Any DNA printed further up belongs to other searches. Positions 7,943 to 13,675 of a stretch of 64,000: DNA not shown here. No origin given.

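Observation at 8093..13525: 1810-aa single-ORF fusion of a complete GH2-like ectodomain to an orphan FtsX/MacB-type permease module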

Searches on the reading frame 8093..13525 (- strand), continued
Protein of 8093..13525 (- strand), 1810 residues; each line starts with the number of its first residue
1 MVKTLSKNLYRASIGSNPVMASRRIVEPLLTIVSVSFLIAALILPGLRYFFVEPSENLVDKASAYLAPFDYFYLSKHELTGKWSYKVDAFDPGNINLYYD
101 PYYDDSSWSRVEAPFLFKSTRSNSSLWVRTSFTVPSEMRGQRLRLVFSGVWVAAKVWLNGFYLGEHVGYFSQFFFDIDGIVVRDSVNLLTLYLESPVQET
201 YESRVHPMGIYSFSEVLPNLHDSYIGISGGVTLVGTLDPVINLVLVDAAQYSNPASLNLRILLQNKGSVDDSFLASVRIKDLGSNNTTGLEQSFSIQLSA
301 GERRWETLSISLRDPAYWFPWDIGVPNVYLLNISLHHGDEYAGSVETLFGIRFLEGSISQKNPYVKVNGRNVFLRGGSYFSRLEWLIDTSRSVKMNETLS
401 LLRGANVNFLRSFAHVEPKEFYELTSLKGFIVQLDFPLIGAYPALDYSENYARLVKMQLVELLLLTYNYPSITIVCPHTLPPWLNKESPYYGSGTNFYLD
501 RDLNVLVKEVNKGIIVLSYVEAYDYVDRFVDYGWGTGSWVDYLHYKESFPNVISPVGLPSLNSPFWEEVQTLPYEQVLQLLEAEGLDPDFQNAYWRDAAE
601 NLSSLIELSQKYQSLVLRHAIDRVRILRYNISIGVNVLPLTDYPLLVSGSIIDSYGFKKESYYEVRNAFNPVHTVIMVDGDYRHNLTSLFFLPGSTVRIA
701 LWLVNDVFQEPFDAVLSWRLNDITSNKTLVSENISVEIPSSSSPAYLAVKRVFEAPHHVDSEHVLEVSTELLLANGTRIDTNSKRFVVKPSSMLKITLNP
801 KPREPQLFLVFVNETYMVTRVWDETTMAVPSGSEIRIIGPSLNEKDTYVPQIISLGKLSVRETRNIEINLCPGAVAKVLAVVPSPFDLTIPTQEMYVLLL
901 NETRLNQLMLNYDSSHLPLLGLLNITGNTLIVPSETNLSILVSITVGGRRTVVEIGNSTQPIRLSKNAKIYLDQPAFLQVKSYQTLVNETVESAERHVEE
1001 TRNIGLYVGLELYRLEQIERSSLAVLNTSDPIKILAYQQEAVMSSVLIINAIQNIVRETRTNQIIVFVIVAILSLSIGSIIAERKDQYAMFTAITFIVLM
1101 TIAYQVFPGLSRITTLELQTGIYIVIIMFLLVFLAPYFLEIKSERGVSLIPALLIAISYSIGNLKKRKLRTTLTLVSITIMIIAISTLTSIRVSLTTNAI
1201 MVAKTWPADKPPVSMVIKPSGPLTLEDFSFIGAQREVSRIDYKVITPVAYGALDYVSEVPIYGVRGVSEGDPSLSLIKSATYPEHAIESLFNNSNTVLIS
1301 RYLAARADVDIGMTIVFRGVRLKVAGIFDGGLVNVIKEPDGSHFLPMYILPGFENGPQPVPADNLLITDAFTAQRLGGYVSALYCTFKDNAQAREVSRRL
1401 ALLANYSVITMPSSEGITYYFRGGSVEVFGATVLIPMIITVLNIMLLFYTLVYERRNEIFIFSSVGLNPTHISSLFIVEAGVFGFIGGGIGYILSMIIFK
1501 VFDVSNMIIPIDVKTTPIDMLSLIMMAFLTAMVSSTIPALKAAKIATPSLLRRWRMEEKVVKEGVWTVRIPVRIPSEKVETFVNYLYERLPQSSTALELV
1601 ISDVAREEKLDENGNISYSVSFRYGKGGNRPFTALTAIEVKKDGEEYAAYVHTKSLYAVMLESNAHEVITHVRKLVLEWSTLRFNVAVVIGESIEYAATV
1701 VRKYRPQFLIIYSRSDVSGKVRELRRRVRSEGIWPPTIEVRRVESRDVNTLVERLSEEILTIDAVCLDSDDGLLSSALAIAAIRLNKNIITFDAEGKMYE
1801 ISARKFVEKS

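Call 91: search_protein_families(library=pfam, proteins=[L005:9225-9959:+], max_evalue=1)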
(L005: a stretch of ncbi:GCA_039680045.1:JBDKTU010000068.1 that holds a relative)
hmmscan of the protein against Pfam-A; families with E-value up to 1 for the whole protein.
L005:9225-9959:+ (244 aa): 13 families
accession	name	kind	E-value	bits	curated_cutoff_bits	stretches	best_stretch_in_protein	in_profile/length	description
PF00005.33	ABC_tran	-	8.7e-34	117.5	25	1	29-177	1-136/137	ABC transporter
PF02463.25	SMC_N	-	1e-05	25.5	40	1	43-222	28-211/220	RecF/RecN/SMC N terminal domain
PF13304.12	AAA_21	-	6.6e-05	23.6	27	1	147-213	235-303/304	AAA domain, putative AbiEii toxin, Type IV TA system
PF13555.12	AAA_29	-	0.0012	19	27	1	36-57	19-40/61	P-loop containing region of AAA domain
PF03193.22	RsgA_GTPase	-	0.011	16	30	1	28-59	96-126/174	RsgA GTPase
PF13401.12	AAA_22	-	0.016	16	27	1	42-65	8-31/130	AAA domain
PF13191.12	AAA_16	-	0.031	15.2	32.6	1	35-64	18-50/167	AAA ATPase domain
PF19263.5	DUF5906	-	0.037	15.1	27.6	1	45-69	2-29/114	Family of unknown function (DUF5906)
PF00270.35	DEAD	-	0.11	12.7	26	0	25-58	4-33/167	DEAD/DEAH box helicase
PF25199.1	nSTAND_NTPase5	-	0.13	12.5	34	0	42-57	44-59/145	Novel STAND NTPase 5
PF13476.12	AAA_23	-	0.14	13.2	27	1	44-59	24-39/201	AAA domain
PF01926.29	MMR_HSR1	-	0.15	12.6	21.9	1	43-59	3-19/113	50S ribosome-binding GTPase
PF00004.35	AAA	-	0.3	12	21.2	0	44-59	3-18/131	ATPase family associated with various cellular activities (AAA)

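Call 98: search_protein_families(library=ncbifam, proteins=[L005:9225-9959:+], max_evalue=0.00001)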
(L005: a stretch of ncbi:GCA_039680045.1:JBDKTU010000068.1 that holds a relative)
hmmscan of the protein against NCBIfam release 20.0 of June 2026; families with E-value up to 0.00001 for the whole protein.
L005:9225-9959:+ (244 aa): 187 families (the best 25 are shown)
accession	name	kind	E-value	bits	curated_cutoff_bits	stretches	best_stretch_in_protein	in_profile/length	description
NF007826.0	PRK10535.1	equivalog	1.5e-68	231.6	966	1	9-229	4-223/648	macrolide ABC transporter ATP-binding protein/permease MacB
TIGR02211.1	LolD_lipo_ex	equivalog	2.1e-67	226.9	307.75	1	10-227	2-219/221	lipoprotein-releasing ABC transporter ATP-binding protein LolD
NF038007.1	ABC_ATP_DarD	equivalog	1.1e-64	217.9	375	1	10-227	2-218/218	darobactin export ABC transporter ATP-binding protein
TIGR02982.1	heterocyst_DevA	subfamily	1e-62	211.6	295.8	1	9-227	1-219/220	ABC exporter ATP-binding subunit, DevA family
TIGR02673.1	FtsE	equivalog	5.3e-62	209.3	264.85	1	9-225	1-213/214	cell division ATP-binding protein FtsE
NF008639.0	PRK11629.1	equivalog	1.1e-60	204.9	360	1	8-228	5-225/234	lipoprotein-releasing ABC transporter ATP-binding protein LolD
NF007879.0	PRK10584.1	equivalog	1.4e-58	198.3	336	1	6-227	3-224/228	putative ABC transporter ATP-binding protein YbbA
TIGR03608.1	L_ocin_972_ABC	subfamily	2.2e-57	193.9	254.85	1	14-221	3-205/206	putative bacteriocin export ABC transporter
TIGR02314.1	ABC_MetN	equivalog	9.9e-57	192.5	499.7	1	10-227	2-219/343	methionine ABC transporter ATP-binding protein MetN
TIGR01186.1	proV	subfamily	3.3e-56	191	326.6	1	27-231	7-212/363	betaine/proline/choline family ABC transporter ATP-binding protein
TIGR02315.1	ABC_phnC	equivalog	2.3e-53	181.1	266.1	1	10-227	2-224/243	phosphonate ABC transporter ATP-binding protein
NF040933.2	ABC_arch_GlcV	equivalog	6.4e-53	179.9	450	1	10-232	3-225/357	glucose ABC transporter ATP-binding protein GlcV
NF007027.0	PRK09493.1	equivalog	9.5e-53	179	379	1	10-232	2-219/240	glutamine ABC transporter ATP-binding protein GlnQ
NF006987.0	PRK09452.1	equivalog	6.5e-50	169.9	482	1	4-230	12-229/378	spermidine/putrescine ABC transporter ATP-binding protein PotA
TIGR03265.1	PhnT2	equivalog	1.2e-48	166.2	457.7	1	10-230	5-216/353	putative 2-aminoethylphosphonate ABC transporter ATP-binding protein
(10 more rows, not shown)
